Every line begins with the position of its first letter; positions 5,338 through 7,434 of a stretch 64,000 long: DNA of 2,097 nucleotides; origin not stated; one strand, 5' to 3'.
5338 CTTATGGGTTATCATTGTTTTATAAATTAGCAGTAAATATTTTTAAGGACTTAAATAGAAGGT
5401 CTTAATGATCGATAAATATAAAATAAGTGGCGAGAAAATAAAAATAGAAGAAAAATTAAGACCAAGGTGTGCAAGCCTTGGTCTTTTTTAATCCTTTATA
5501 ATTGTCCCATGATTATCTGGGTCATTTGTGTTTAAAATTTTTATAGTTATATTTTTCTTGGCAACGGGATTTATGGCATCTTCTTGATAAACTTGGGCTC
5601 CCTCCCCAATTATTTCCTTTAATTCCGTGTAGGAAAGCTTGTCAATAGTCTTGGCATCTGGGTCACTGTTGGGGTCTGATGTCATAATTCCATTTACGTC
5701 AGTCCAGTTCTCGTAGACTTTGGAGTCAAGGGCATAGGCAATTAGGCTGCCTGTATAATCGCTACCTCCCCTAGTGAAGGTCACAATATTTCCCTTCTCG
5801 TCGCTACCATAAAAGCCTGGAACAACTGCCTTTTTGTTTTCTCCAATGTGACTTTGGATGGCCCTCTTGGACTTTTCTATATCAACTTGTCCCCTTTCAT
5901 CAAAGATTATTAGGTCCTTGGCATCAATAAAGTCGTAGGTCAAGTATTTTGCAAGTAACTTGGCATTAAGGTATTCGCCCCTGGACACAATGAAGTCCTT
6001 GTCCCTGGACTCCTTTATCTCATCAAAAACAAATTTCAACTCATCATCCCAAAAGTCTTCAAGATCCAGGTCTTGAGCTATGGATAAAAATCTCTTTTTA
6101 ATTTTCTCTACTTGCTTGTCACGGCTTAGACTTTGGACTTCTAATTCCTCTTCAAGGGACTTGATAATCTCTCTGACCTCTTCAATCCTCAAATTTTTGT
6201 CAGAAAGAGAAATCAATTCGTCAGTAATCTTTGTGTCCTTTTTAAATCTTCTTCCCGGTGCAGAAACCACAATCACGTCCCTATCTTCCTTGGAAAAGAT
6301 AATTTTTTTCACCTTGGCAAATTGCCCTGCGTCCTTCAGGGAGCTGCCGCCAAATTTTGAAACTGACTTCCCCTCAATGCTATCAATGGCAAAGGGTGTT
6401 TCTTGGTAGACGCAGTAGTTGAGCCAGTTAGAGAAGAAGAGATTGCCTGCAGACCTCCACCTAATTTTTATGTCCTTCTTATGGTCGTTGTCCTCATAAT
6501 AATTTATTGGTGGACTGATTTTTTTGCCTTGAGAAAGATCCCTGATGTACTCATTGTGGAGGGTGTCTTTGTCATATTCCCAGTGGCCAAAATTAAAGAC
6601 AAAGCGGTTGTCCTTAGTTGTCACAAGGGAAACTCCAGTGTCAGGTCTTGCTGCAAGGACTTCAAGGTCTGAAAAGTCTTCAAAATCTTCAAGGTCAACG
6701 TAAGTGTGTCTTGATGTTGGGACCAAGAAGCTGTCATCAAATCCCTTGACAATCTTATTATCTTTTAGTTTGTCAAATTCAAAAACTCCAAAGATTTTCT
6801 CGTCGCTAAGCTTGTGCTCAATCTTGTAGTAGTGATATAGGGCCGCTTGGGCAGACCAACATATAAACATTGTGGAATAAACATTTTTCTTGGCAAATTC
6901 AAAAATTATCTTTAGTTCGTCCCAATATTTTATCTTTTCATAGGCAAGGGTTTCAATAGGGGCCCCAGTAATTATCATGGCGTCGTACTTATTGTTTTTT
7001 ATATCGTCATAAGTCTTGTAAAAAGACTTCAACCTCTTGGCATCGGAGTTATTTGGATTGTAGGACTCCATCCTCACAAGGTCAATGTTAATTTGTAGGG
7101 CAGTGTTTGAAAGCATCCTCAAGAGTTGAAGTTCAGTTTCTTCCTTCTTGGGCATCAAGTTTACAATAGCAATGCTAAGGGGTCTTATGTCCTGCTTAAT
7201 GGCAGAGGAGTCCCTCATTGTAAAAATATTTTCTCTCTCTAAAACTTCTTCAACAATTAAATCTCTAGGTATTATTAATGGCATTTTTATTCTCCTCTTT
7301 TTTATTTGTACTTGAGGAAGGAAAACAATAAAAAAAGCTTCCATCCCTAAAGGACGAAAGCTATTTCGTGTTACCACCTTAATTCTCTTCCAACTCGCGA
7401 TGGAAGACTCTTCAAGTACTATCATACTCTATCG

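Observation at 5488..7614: MetA-aspartokinase single-polypeptide fusion lacking ACT domains, controlled by a T-box leader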

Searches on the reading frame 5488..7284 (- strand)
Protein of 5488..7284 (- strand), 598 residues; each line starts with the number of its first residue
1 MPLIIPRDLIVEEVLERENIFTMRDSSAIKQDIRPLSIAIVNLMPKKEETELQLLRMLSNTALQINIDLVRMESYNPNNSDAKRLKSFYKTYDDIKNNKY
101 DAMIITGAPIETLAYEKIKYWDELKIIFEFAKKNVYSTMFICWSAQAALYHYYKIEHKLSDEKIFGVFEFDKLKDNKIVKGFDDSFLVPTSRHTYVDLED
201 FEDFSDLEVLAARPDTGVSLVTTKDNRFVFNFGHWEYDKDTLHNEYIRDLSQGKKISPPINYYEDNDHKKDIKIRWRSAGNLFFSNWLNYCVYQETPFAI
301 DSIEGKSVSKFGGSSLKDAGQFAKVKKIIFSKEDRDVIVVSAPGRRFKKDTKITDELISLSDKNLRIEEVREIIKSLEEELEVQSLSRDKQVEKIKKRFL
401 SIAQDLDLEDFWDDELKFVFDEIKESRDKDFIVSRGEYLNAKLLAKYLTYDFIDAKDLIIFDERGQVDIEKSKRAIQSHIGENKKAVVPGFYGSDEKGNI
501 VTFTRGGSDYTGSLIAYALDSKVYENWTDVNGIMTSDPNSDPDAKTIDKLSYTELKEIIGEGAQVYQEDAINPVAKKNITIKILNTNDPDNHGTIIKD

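Call 3: search_protein_families(library=pfam, proteins=[window:5488-7284:-], max_evalue=1)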
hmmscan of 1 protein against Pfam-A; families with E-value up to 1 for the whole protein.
window:5488-7284:- (598 aa): 3 families
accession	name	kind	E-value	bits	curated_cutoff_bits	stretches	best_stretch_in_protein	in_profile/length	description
PF04204.22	HTS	-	5.4e-119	397.1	27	1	2-298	1-298/298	Homoserine O-succinyltransferase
PF00696.33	AA_kinase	-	2.5e-37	129.3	24.9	1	308-585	4-234/234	Amino acid kinase family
PF06853.17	DUF1249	-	0.18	12.3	25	1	251-295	74-114/116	Protein of unknown function (DUF1249)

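Call 4: search_protein_families(library=ncbifam, proteins=[window:5488-7284:-], max_evalue=0.01)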
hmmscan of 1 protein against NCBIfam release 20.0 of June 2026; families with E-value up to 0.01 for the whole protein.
window:5488-7284:- (598 aa): 29 families (the best 25 are shown)
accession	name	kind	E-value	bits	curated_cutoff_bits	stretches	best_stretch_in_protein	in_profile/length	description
NF047918.2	MetA_acetyl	exception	5.5e-123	410.1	460.5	1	1-299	1-301/302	homoserine O-acetyltransferase MetA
TIGR01001.2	MetA_succinyl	equivalog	3.7e-114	381.1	495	1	1-302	1-303/304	homoserine O-succinyltransferase MetA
NF006540.0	PRK09034.1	equivalog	3.9e-78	263.1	434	1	307-597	2-288/454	aspartate kinase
NF006959.0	PRK09436.1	equivalog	2.3e-51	174.8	726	1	308-597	3-296/819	bifunctional aspartate kinase/homoserine dehydrogenase I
TIGR00657.1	asp_kinases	subfamily_domain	4.6e-51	174.3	208.7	1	308-597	5-283/442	aspartate kinase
NF003776.0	PRK05368.1-3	equivalog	2.1e-46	158.2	358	1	1-252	1-256/353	homoserine O-succinyltransferase MetA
NF004938.0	PRK06291.1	equivalog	3.7e-46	157.8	528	1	307-597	3-302/468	aspartate kinase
TIGR00656.1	asp_kin_monofn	equivalog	2.1e-45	155.5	402.25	1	308-597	5-248/407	aspartate kinase, monofunctional class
NF006570.0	PRK09084.1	equivalog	2.9e-43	148.6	455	1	307-597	5-291/452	lysine-sensitive aspartokinase 3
NF006068.0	PRK08210.1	equivalog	1.2e-35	123.5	474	2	424-597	66-246/405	aspartate kinase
NF007003.0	PRK09466.1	subfamily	2e-35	122.4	582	1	303-597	9-299/810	bifunctional aspartate kinase/homoserine dehydrogenase II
NF006234.1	PRK08373.1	subfamily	4.1e-32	111.7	237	1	307-597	3-275/338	aspartate kinase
NF005154.0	PRK06635.1-2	equivalog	3.7e-30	105.6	376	1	423-596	58-241/407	aspartate kinase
NF004579.0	PRK05925.1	equivalog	8.1e-30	104.2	665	1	308-596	5-278/440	aspartate kinase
TIGR02078.1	AspKin_pair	subfamily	8.4e-30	104.2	242.4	1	308-597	3-269/327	putative Pyrococcus aspartate kinase subunit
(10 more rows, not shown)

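Call 6: find_homologous_proteins(query=window:5488-7284:-, max_evalue=1e-10)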
Query window:5488-7284:- (598 aa): 4297 proteins with E <= 1e-10 among 8000 candidates; the best 120 are listed.
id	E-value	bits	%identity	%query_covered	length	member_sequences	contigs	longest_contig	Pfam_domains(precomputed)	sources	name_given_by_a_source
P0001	0.0e+0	1286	96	100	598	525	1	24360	PF04204.23,PF00696.34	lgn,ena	-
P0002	0.0e+0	1226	91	100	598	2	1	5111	PF04204.23,PF00696.34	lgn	-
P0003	0.0e+0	1210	90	100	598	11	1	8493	PF04204.23,PF00696.34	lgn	-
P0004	0.0e+0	1176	88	100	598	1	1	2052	PF04204.23,PF00696.34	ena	-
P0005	0.0e+0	1171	87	100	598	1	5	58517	PF04204.23,PF00696.34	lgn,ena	-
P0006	0.0e+0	1170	87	100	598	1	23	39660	PF04204.23,PF00696.34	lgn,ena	-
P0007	0.0e+0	1170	87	100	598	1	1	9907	PF04204.23,PF00696.34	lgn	-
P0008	0.0e+0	1170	87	100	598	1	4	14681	PF04204.23,PF00696.34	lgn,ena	-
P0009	0.0e+0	1169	87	100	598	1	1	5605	PF04204.23,PF00696.34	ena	-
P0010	0.0e+0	1169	87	100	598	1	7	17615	PF04204.23,PF00696.34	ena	-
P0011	0.0e+0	1169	87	100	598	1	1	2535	PF04204.23,PF00696.34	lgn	-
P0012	0.0e+0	1169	87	100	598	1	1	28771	PF04204.23,PF00696.34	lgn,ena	-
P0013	0.0e+0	1169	87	100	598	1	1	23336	PF04204.23,PF00696.34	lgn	-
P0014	0.0e+0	1168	87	100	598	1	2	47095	PF04204.23,PF00696.34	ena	-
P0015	0.0e+0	1167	87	100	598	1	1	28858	PF04204.23,PF00696.34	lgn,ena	-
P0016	0.0e+0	1167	87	100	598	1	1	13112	PF04204.23,PF00696.34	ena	-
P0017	0.0e+0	1166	87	100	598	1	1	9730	PF04204.23,PF00696.34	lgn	-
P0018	0.0e+0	1165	86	100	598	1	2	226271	PF04204.23,PF00696.34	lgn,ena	-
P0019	0.0e+0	1165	87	100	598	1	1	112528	PF04204.23,PF00696.34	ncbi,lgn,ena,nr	ncbi:MAG: homoserine O-succinyltransferase [Peptoniphilus harei]|nr:homoserine O-succinyltransferase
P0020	0.0e+0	1165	87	100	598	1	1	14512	PF04204.23,PF00696.34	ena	-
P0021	0.0e+0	1163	86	100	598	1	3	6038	PF04204.23,PF00696.34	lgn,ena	-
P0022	0.0e+0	1162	86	100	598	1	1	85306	PF04204.23,PF00696.34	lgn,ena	-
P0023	0.0e+0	1161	86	100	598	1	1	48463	PF04204.23,PF00696.34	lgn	-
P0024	0.0e+0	1161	86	100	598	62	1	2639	PF04204.23,PF00696.34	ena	-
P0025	0.0e+0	1161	86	100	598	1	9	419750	PF04204.23,PF00696.34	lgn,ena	-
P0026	0.0e+0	1160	86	100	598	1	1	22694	PF04204.23,PF00696.34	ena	-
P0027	0.0e+0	1159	86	100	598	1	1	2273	PF04204.23,PF00696.34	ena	-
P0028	0.0e+0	1159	86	100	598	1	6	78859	PF04204.23,PF00696.34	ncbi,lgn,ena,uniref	ncbi:homoserine O-acetyltransferase/O-succinyltransferase family protein [Peptoniphilus senegalensis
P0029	0.0e+0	1157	86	100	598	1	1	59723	PF04204.23,PF00696.34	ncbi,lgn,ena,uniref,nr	ncbi:homoserine O-succinyltransferase [uncultured Peptoniphilus sp.]|uniref:homoserine O-acetyltrans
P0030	0.0e+0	1156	85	100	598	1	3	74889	PF04204.23,PF00696.34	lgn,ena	-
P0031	0.0e+0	1156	86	100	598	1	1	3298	PF04204.23,PF00696.34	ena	-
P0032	0.0e+0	1156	85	100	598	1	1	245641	PF04204.23,PF00696.34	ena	-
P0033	0.0e+0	1156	86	100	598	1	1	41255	PF04204.23,PF00696.34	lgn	-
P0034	0.0e+0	1156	85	100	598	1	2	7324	PF04204.23,PF00696.34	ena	-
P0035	0.0e+0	1155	86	100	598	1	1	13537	PF04204.23,PF00696.34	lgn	-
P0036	0.0e+0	1155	86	100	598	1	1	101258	PF04204.23,PF00696.34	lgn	-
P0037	0.0e+0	1155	85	100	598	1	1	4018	PF04204.23,PF00696.34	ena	-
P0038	0.0e+0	1154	85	100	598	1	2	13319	PF04204.23,PF00696.34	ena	-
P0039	0.0e+0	1154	85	100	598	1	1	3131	PF04204.23,PF00696.34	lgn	-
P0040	0.0e+0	1154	86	100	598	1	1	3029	PF04204.23,PF00696.34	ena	-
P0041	0.0e+0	1153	85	100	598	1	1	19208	PF04204.23,PF00696.34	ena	-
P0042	0.0e+0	1153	86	100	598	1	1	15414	PF04204.23,PF00696.34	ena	-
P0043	0.0e+0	1153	85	100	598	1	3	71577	PF04204.23,PF00696.34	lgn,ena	-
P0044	0.0e+0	1153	85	100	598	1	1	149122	PF04204.23,PF00696.34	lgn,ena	-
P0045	0.0e+0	1153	85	100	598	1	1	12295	PF04204.23,PF00696.34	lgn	-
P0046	0.0e+0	1153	85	100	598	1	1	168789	PF04204.23,PF00696.34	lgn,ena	-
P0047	0.0e+0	1153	85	100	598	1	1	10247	PF04204.23,PF00696.34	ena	-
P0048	0.0e+0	1153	85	100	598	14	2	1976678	PF04204.23,PF00696.34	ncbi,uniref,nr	ncbi:homoserine O-succinyltransferase [Peptoniphilus sp. AGMB00490]|uniref:Homoserine O-succinyltran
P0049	0.0e+0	1153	85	100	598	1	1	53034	PF04204.23,PF00696.34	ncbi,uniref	ncbi:homoserine O-acetyltransferase/O-succinyltransferase family protein [Peptoniphilus grossensis]|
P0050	0.0e+0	1153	85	100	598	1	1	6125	PF04204.23,PF00696.34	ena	-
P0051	0.0e+0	1153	85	100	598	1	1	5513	PF04204.23,PF00696.34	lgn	-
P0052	0.0e+0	1153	85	100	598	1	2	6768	PF04204.23,PF00696.34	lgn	-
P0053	0.0e+0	1152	85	100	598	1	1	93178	PF04204.23,PF00696.34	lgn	-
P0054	0.0e+0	1152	86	100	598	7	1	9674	PF04204.23,PF00696.34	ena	-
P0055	0.0e+0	1152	85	100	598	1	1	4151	PF04204.23,PF00696.34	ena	-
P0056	0.0e+0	1152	85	100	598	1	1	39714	PF04204.23,PF00696.34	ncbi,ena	-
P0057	0.0e+0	1152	85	100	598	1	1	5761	PF04204.23,PF00696.34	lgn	-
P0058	0.0e+0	1152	85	100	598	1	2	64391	PF04204.23,PF00696.34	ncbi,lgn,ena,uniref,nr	ncbi:MAG: homoserine O-succinyltransferase [Peptoniphilus grossensis]|uniref:homoserine O-acetyltran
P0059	0.0e+0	1152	85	100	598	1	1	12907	PF04204.23,PF00696.34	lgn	-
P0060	0.0e+0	1152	85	100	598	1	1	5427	PF04204.23,PF00696.34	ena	-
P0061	0.0e+0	1152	85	100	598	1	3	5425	PF04204.23,PF00696.34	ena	-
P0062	0.0e+0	1151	85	100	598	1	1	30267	PF04204.23,PF00696.34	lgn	-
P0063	0.0e+0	1151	85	100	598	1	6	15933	PF04204.23,PF00696.34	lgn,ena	-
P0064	0.0e+0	1151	85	100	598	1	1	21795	PF04204.23,PF00696.34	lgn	-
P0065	0.0e+0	1151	85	100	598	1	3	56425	PF04204.23,PF00696.34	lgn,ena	-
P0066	0.0e+0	1151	85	100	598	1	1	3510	PF04204.23,PF00696.34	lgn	-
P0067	0.0e+0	1151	85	100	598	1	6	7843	PF04204.23,PF00696.34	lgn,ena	-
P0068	0.0e+0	1151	85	100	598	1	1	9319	PF04204.23,PF00696.34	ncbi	ncbi:MAG: homoserine O-acetyltransferase/O-succinyltransferase family protein [Peptoniphilus grossen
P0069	0.0e+0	1151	85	100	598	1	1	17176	PF04204.23,PF00696.34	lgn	-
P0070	0.0e+0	1151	85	100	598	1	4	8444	PF04204.23,PF00696.34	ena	-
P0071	0.0e+0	1151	85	100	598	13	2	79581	PF04204.23,PF00696.34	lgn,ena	-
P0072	0.0e+0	1150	85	100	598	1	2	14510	PF04204.23,PF00696.34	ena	-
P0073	0.0e+0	1150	85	100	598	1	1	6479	PF04204.23,PF00696.34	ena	-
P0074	0.0e+0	1150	85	100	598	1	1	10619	PF04204.23,PF00696.34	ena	-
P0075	0.0e+0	1150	85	100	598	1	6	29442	PF04204.23,PF00696.34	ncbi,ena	-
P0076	0.0e+0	1150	85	100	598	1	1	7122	PF04204.23,PF00696.34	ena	-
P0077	0.0e+0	1150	85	100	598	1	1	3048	PF04204.23,PF00696.34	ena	-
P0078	0.0e+0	1150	85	100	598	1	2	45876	PF04204.23,PF00696.34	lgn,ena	-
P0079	0.0e+0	1150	85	100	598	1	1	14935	PF04204.23,PF00696.34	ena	-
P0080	0.0e+0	1150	85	100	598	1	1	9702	PF04204.23,PF00696.34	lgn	-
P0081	0.0e+0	1150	85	100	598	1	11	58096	PF04204.23,PF00696.34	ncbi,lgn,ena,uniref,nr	ncbi:MAG: homoserine O-succinyltransferase [Peptoniphilus grossensis]|uniref:homoserine O-acetyltran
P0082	0.0e+0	1150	86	100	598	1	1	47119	PF04204.23,PF00696.34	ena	-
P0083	0.0e+0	1150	85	100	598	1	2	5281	PF04204.23,PF00696.34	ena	-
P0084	0.0e+0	1150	85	100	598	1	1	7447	PF04204.23,PF00696.34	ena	-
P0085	0.0e+0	1150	85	100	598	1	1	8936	PF04204.23,PF00696.34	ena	-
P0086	0.0e+0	1150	85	100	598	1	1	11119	PF04204.23,PF00696.34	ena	-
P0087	0.0e+0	1150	85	100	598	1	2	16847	PF04204.23,PF00696.34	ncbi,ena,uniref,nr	uniref:homoserine O-acetyltransferase/O-succinyltransferase family protein n=1 Tax=Peptoniphilus gro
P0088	0.0e+0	1150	85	100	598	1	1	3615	PF04204.23,PF00696.34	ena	-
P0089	0.0e+0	1150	85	100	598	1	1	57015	PF04204.23,PF00696.34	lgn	-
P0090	0.0e+0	1150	85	100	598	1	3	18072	PF04204.23,PF00696.34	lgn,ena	-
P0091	0.0e+0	1149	85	100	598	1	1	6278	PF04204.23,PF00696.34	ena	-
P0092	0.0e+0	1149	85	100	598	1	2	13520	PF04204.23,PF00696.34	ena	-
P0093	0.0e+0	1149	85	100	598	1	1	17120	PF04204.23,PF00696.34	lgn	-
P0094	0.0e+0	1149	85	100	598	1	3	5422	PF04204.23,PF00696.34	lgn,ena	-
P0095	0.0e+0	1149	85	100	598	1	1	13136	PF04204.23,PF00696.34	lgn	-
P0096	0.0e+0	1149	85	100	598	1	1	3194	PF04204.23,PF00696.34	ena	-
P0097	0.0e+0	1149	85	100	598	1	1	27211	PF04204.23,PF00696.34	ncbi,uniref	ncbi:homoserine O-acetyltransferase/O-succinyltransferase family protein [Peptoniphilus grossensis]|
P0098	0.0e+0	1149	85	100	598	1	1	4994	PF04204.23,PF00696.34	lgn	-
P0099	0.0e+0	1149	85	100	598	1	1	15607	PF04204.23,PF00696.34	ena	-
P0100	0.0e+0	1149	85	100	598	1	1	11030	PF04204.23,PF00696.34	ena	-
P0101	0.0e+0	1149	85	100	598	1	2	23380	PF04204.23,PF00696.34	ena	-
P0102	0.0e+0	1149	85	100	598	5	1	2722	PF04204.23,PF00696.34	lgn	-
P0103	0.0e+0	1149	85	100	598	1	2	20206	PF04204.23,PF00696.34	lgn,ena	-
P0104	0.0e+0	1149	85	100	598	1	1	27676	PF04204.23,PF00696.34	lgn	-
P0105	0.0e+0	1149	85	100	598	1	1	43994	PF04204.23,PF00696.34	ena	-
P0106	0.0e+0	1149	85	100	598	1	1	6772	PF04204.23,PF00696.34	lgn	-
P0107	0.0e+0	1149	85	100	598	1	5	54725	PF04204.23,PF00696.34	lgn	-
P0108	0.0e+0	1149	85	100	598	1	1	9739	PF04204.23,PF00696.34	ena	-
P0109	0.0e+0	1149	85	100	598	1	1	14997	PF04204.23,PF00696.34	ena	-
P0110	0.0e+0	1149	85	100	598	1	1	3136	PF04204.23,PF00696.34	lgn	-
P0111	0.0e+0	1148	85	100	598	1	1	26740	PF04204.23,PF00696.34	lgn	-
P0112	0.0e+0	1148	85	100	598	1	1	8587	PF04204.23,PF00696.34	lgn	-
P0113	0.0e+0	1148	85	100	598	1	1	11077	PF04204.23,PF00696.34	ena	-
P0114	0.0e+0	1148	85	100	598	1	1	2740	PF04204.23,PF00696.34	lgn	-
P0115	0.0e+0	1148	85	100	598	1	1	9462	PF04204.23,PF00696.34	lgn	-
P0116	0.0e+0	1148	85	100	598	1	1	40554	PF04204.23,PF00696.34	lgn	-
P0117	0.0e+0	1148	85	100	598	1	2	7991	PF04204.23,PF00696.34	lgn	-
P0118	0.0e+0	1148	85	100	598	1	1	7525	PF04204.23,PF00696.34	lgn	-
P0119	0.0e+0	1148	85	100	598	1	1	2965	PF04204.23,PF00696.34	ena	-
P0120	0.0e+0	1148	85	100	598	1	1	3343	PF04204.23,PF00696.34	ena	-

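Call 15: search_protein_representatives(protein=window:5488-7284:-)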
Query: 598 residues. Proteins with E-value up to 0.001 (for the whole library): 16214; up to 1e-10: 8227; up to 1e-30: 1172. The best 150 are listed.
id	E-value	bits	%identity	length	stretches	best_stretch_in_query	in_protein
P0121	2.9e-192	656.8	52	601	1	1-596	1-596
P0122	2.9e-139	481.8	44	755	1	1-596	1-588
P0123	1.4e-131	456.4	44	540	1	36-596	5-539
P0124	1.1e-106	374.3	45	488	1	133-596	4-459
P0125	7.4e-98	345.1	52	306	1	1-307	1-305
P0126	5.0e-93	329.2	52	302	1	1-299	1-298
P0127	9.8e-87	308.4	49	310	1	1-299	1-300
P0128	5.6e-84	299.3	48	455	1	11-300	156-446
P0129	1.2e-82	294.8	49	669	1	1-300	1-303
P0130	1.5e-82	294.6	48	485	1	12-300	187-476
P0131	6.7e-81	289.1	46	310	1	1-301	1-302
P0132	4.5e-79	283.1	45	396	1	1-302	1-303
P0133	7.7e-79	282.3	55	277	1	306-597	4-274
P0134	7.6e-78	279.0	48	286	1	32-290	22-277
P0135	1.9e-77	277.7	47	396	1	23-300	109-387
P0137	1.5e-73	264.9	45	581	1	1-293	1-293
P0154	6.7e-64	233.0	40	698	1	1-294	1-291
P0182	1.2e-58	215.7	43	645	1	307-596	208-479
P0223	9.4e-56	206.1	45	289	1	308-596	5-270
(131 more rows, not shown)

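Call 16: search_protein_families(library=pfam, proteins=[P0121, P0122, P0123, P0124, P0133, P0129, P0137, P0154, P0182, P0223], max_evalue=0.001)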
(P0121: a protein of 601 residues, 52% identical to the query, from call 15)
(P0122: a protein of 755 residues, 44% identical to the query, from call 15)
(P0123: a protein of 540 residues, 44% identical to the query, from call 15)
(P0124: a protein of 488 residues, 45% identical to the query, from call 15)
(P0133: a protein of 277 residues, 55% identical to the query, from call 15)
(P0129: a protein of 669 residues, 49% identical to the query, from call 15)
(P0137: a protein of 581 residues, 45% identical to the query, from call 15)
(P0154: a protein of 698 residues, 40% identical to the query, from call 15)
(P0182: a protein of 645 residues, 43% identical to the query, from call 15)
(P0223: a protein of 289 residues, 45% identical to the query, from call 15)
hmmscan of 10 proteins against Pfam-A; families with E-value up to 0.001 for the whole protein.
P0121 (601 aa): 2 families
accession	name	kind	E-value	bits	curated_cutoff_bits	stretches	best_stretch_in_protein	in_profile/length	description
PF04204.22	HTS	-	1.1e-131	438.7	27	1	2-298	1-298/298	Homoserine O-succinyltransferase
PF00696.33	AA_kinase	-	6.1e-39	134.6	24.9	1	306-585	2-234/234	Amino acid kinase family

P0122 (755 aa): 4 families
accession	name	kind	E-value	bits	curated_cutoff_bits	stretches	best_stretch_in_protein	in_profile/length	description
PF04204.22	HTS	-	2.3e-133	444.2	27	1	2-299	1-298/298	Homoserine O-succinyltransferase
PF00696.33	AA_kinase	-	2.5e-29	103.1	24.9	1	319-575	2-232/234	Amino acid kinase family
PF22468.2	ACT_9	-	7.9e-13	48.4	27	1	689-749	1-61/61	ACT domain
PF13840.12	ACT_7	-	0.00061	20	27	0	683-745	3-63/65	ACT domain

P0123 (540 aa): 2 families
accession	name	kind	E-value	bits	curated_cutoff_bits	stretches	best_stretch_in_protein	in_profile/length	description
PF04204.22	HTS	-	6e-87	291.8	27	1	4-257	34-289/298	Homoserine O-succinyltransferase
PF00696.33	AA_kinase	-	6.3e-32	111.6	24.9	1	271-528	1-234/234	Amino acid kinase family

P0124 (488 aa): 2 families
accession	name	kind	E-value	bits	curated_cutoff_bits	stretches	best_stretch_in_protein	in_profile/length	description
PF04204.22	HTS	-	1.2e-73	248.2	27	1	3-170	131-298/298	Homoserine O-succinyltransferase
PF00696.33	AA_kinase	-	1.6e-30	107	24.9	1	191-447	3-233/234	Amino acid kinase family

P0133 (277 aa): 1 family
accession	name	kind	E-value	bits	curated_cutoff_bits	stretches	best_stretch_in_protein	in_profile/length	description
PF00696.33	AA_kinase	-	1.4e-36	126.8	24.9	1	3-262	1-234/234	Amino acid kinase family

P0129 (669 aa): 3 families
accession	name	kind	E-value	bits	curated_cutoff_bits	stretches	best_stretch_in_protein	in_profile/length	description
PF04204.22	HTS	-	1.2e-136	455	27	1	2-301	1-298/298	Homoserine O-succinyltransferase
PF00742.24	Homoserine_dh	-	3.1e-43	148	22.9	1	463-658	1-173/173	Homoserine dehydrogenase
PF03447.22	NAD_binding_3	-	2e-12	48.2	24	1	321-455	1-116/116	Homoserine dehydrogenase, NAD binding domain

P0137 (581 aa): 2 families
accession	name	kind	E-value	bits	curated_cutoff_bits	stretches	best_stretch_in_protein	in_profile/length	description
PF04204.22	HTS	-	3.1e-125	417.5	27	1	2-288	1-287/298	Homoserine O-succinyltransferase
PF01554.23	MatE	-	5.2e-18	65.7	24.9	2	396-542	13-156/161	MatE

P0154 (698 aa): 3 families
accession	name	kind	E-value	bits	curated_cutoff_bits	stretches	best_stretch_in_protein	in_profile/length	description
PF04204.22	HTS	-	3.2e-92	309.2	27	1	2-290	1-293/298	Homoserine O-succinyltransferase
PF00742.24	Homoserine_dh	-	1.4e-26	93.9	22.9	1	433-611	1-173/173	Homoserine dehydrogenase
PF03447.22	NAD_binding_3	-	6.3e-08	33.8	24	1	340-425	27-116/116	Homoserine dehydrogenase, NAD binding domain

P0182 (645 aa): 7 families
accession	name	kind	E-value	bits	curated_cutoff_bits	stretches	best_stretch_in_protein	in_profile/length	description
PF00696.33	AA_kinase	-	1.7e-34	120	24.9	1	206-468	1-234/234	Amino acid kinase family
PF22468.2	ACT_9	-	1.4e-25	89.3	27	1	579-639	1-61/61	ACT domain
PF00702.32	Hydrolase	-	2.6e-11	44.7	26.4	1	2-178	1-191/191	haloacid dehalogenase-like hydrolase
PF01842.31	ACT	-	1.2e-10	41.3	27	1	586-629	7-52/66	ACT domain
PF13840.12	ACT_7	-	4.9e-07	29.9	27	1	572-635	2-63/65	ACT domain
PF13419.12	HAD_2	-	5.5e-07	30.3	23.8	1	68-183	61-177/178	Haloacid dehalogenase-like hydrolase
PF02208.21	Sorb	-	0.0001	22.2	27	1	450-474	2-24/42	Sorbin homologous domain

P0223 (289 aa): 1 family
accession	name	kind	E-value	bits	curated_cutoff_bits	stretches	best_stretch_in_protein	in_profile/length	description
PF00696.33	AA_kinase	-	6.2e-38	131.3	24.9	1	3-259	2-234/234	Amino acid kinase family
